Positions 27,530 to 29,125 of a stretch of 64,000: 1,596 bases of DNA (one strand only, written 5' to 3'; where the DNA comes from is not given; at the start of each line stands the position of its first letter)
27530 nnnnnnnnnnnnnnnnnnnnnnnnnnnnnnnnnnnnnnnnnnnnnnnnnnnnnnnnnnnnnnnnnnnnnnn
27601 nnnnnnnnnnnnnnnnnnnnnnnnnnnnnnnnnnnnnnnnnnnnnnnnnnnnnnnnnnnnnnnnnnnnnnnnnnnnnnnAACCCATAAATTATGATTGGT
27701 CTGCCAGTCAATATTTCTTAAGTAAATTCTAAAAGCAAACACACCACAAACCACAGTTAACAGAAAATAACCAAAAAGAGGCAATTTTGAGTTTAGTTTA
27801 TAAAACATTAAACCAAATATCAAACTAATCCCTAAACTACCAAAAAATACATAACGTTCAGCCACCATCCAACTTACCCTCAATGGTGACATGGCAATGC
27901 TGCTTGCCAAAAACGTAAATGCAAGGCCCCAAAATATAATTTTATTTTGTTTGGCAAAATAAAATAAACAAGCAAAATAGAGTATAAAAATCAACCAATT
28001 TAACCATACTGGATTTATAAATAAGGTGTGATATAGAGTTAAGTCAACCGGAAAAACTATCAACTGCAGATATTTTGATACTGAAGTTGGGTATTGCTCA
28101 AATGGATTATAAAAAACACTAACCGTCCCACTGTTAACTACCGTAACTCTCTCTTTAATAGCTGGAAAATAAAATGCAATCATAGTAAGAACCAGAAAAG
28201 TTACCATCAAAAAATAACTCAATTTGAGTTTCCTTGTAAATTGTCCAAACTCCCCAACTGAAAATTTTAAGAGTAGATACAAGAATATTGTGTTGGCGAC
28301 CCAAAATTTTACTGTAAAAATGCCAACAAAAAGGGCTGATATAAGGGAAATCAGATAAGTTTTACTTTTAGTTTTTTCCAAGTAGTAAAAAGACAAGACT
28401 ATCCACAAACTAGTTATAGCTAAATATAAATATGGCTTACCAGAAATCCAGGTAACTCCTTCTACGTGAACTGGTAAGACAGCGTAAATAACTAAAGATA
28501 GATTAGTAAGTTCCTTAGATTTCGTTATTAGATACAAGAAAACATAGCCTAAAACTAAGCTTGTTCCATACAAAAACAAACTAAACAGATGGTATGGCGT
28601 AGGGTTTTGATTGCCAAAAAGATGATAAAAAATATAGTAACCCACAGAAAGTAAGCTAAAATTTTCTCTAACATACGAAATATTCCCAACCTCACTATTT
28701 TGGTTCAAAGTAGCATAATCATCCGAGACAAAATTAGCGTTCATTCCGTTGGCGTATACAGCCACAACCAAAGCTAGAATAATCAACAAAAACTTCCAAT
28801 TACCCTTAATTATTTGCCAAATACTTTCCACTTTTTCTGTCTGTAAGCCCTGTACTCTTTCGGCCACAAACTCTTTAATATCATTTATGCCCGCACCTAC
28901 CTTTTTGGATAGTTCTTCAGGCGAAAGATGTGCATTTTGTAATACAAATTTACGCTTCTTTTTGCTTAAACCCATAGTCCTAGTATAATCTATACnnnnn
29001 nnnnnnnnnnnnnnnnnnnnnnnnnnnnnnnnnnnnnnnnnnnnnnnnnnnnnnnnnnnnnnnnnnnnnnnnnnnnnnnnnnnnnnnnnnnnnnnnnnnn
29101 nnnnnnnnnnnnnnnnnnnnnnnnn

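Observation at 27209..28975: Bacterial TMTC-like protein: GT-C-type polytopic domain with DD motif fused to TPR repeats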

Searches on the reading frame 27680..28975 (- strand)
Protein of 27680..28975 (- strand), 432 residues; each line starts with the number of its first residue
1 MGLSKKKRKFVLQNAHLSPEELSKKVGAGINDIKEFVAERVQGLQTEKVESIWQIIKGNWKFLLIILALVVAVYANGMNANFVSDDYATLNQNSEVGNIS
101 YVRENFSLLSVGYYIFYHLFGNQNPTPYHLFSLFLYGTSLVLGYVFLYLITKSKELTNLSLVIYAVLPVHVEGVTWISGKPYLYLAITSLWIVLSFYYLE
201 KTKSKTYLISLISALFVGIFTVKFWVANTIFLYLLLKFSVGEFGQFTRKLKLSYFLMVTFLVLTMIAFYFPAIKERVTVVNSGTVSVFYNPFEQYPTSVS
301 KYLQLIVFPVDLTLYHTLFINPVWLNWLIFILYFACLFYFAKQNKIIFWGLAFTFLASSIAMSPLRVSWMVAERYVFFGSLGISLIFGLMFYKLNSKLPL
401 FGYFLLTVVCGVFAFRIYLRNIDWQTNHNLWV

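Call 18: search_solved_structures(query=A2, max_evalue=10, show_alignments=3)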
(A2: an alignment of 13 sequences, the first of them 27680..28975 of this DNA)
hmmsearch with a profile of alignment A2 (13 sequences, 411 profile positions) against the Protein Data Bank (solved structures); distinct sequences matched with E-value up to 10: 0.
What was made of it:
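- Closest known: PglB/STT3/AglB oligosaccharyltransferases. Different: No sequence similarity is detectable (call 18).
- Tried and rejected: A membrane-domain-only profile found nothing, even at E<=10 (call 18).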

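Call 19: search_protein_families(library=pfam, alignment_id=A2, max_evalue=10)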
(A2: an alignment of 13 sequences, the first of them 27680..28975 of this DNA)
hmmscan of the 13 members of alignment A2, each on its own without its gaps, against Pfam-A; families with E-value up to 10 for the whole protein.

A. member 1, window:27680-28975:- (432 aa): 1 family
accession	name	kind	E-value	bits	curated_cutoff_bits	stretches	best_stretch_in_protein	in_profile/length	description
PF08928.15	PoNi_N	-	0.095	13.3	22.4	1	31-112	19-102/117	PoNe immunity protein (PoNi), N-terminal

B. families by the number of members that match (of 13 scanned): 10 families
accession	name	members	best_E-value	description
PF13231.12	PMT_2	1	6.6e-07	Dolichyl-phosphate-mannose-protein mannosyltransferase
PF07235.16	DUF1427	1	0.039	Protein of unknown function (DUF1427)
PF09813.14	Coa3_cc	1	0.046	Cytochrome c oxidase assembly factor 3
PF08928.15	PoNi_N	1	0.095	PoNe immunity protein (PoNi), N-terminal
PF06358.17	BNYVV_TGB3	1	0.097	Beet necrotic yellow vein virus, movement protein TGB3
PF17561.7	TssO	1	0.21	Type VI secretion system, TssO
PF08911.16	NUP50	1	0.4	NUP50 (Nucleoporin 50 kDa)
PF04956.18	TrbC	1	0.74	TrbC/VIRB2 pilin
PF18898.5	DUF5654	1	1.1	Family of unknown function (DUF5654)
PF14015.11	DUF4231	1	5.2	Protein of unknown function (DUF4231)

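Call 33: predict_structure(alignment_id=A2)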
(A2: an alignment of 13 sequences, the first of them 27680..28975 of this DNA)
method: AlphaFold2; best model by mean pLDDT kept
length: 432 residues; sequences in the alignment: 13
mean_pLDDT: 78.4   pTM: 0.78
mean pLDDT of the five models: 78.4, 75.9, 75.3, 74.3, 72.8
residues with pLDDT >= 90: 106; 70-90: 209; 50-70: 99; < 50: 18
segments of 3 or more residues with pLDDT < 50: 42-46, 243-246, 366-370
pLDDT, mean of each block of 10 residues (from residue 1): 72 83 84 74 53 92 95 75 58 78 81 84 76 92 94 94 92 77 88 88 83 84 70 76 50 67 74 66 55 72 79 59 81 92 89 87 53 77 94 92 93 87 67 49
secondary structure, 60 per line:
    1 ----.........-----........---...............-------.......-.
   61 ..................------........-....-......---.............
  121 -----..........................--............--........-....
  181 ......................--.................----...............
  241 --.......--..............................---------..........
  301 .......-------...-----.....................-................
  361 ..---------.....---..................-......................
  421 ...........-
elements in order: H5-13 H19-26 H30-44 H52-58 H60-78 H85-92 H94-97 H99-104 H108-120 H126-151 H154-165 H168-175 H177-202 H205-221 H226-240 H243-249 H252-281 H291-307 H323-343 H345-362 H372-376 H380-397 H399-431

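Call 37: fold_search(model_id=the predicted structure, library=pdb)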
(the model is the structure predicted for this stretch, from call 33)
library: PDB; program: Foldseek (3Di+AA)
matches with E <= 10: 150; with E <= 0.001: 0
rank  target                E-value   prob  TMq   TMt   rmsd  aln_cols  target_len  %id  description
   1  5ogl_A                9.1e-03  1.00  0.50  0.33  13.1       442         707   14  Structure of bacterial oligosaccharyltransferase PglB in complex with an acceptor peptide and an lipid-linked oligosac (released 2017-10-25)
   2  6gxc_A                1.4e-02  1.00  0.46  0.30  13.2       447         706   14  Bacterial oligosaccharyltransferase PglB in complex with an inhibitory peptide and a reactive lipid-linked oligosaccha (released 2018-11-14)
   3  9n9j_I                6.0e-02  0.99  0.38  0.26  13.2       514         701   13  Structure of a GRP94 folding intermediate engaged with a CCDC134- and FKBP11-bound secretory translocon (released 2025-11-19)
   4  6s7o_A                9.5e-02  1.00  0.46  0.33  13.3       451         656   12  Cryo-EM structure of human oligosaccharyltransferase complex OST-A (released 2019-12-18)
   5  6ftg_5                1.0e-01  0.99  0.44  0.32  15.6       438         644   13  Subtomogram average of OST-containing ribosome-translocon complexes from canine rough microsomal membranes (released 2018-03-21)
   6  3rce_A                1.3e-01  1.00  0.50  0.34   9.1       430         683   13  Bacterial oligosaccharyltransferase PglB (released 2011-06-15)
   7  9i5k_A                1.6e-01  0.98  0.42  0.38  12.1       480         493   13  Structure of the Chaetomium thermophilum Pmt4 homodimer (C2 symmetry) (released 2025-12-24)
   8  4yb9                  1.9e-01  0.21  0.17  0.17  23.4       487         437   13  Crystal structure of the Bovine Fructose transporter GLUT5 in an open inward-facing conformation (released 2015-10-14)
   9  8if8_C                2.3e-01  0.94  0.35  0.27   9.1       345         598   11  Arabinosyltransferase AftA (released 2023-05-31)
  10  7shf_B                4.2e-01  0.16  0.12  0.16  21.6       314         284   14  Cryo-EM structure of GPR158 coupled to the RGS7-Gbeta5 complex (released 2021-12-01)
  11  7zli_A                5.6e-01  0.77  0.38  0.27  11.8       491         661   12  Cryo-EM structure of C-mannosyltransferase CeDPY19, in complex with Dol25-P-Man and bound to CMT2-Fab and anti-Fab nan (released 2023-01-11)
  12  7zlh_A                5.6e-01  0.44  0.30  0.22  14.3       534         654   11  Cryo-EM structure of C-mannosyltransferase CeDPY19, in apo state, bound to CMT2-Fab and anti-Fab nanobody (released 2023-01-11)
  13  9jf4                  7.4e-01  0.13  0.13  0.14  26.1       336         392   13  cryo-EM structure of Neuromedin B receptor in complex with PD168368 (released 2025-07-09)
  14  9b4e_A                8.4e-01  0.08  0.12  0.13  26.1       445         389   10  Structure of wild type human PSS1 (released 2024-09-04)
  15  9e61_A                8.8e-01  0.89  0.32  0.21   9.6       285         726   14  Cryo-EM structure of Saccharomyces cerevisiae Pmt4 apo form (released 2025-10-15)
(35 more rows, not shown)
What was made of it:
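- On GT-C superfamily (polyprenyl-phosphate-sugar-dependent membrane glycosyltransferases): E-values are weak, though (best 0.009, TM-score 0.50; call 37).
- The best structural match is the oligosaccharyltransferase PglB (TM-score 0.50, call 37).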

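Call 72: search_protein_representatives(alignment_id=A2)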
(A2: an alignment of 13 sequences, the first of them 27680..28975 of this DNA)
Query: 13 sequences, 411 profile positions. Proteins with E-value up to 0.001 (for the whole library): 63416; up to 1e-10: 20750; up to 1e-30: 562. The best 150 are listed.
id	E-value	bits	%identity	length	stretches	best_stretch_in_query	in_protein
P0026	4.7e-157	539.9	-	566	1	6-411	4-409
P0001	1.5e-153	528.3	-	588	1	8-411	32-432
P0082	5.8e-145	500.0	-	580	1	1-411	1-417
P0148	2.3e-136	471.7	-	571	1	1-411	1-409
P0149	5.3e-118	411.2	-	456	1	113-411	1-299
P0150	4.5e-83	296.2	-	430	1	1-275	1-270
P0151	1.6e-78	281.2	-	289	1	1-270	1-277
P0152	5.2e-74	266.3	-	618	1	7-410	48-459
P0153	3.0e-72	260.5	-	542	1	31-411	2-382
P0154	8.7e-72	259.0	-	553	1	42-411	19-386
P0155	1.6e-71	258.1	-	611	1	2-410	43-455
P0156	1.8e-70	254.7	-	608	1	6-411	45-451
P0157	2.5e-70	254.2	-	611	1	11-410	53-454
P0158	9.9e-70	252.2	-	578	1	19-411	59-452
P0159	1.0e-68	248.9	-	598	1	16-411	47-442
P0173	4.9e-65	236.8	-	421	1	25-406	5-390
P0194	1.0e-62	229.2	-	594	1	36-410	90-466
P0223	1.4e-59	218.8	-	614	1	15-410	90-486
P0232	4.3e-59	217.2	-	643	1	30-410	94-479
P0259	7.3e-58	213.1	-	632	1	30-410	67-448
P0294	1.6e-55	205.4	-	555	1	32-406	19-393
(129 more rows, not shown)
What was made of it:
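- The synteny comes from a rather shallow clade: the core subfamily collapses to about 5 clusters at 50% identity (call 72).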
